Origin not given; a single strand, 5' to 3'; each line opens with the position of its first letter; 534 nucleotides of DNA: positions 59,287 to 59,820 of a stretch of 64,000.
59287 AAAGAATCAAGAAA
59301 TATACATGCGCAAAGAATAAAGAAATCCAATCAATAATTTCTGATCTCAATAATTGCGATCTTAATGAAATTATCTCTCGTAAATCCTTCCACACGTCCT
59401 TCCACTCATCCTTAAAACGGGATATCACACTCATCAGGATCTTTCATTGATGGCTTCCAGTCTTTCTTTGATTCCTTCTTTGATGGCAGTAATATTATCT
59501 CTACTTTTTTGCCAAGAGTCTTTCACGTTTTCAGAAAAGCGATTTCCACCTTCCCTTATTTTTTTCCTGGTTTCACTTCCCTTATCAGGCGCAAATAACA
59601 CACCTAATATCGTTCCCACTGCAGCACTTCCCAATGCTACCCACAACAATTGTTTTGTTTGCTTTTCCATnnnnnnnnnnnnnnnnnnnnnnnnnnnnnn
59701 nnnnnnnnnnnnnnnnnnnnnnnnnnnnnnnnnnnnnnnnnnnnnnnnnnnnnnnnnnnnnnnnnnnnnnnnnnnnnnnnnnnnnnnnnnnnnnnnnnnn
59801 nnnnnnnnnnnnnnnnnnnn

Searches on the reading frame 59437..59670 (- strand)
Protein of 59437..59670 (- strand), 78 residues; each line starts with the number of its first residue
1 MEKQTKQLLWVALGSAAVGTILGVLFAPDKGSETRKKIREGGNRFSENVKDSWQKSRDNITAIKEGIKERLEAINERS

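Call 53: search_protein_families(library=pfam, proteins=[window:59437-59670:-])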
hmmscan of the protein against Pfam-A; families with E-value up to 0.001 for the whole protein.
window:59437-59670:- (78 aa): 1 family
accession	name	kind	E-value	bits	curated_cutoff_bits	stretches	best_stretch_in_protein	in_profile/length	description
PF12732.12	YtxH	-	2.5e-15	57.1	37.5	1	13-76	5-68/71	YtxH-like protein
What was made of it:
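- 59434..59670 (-): ytxH-like gene (context), 80 nt downstream of the sRNA on the same strand. PF12732 (call 53).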
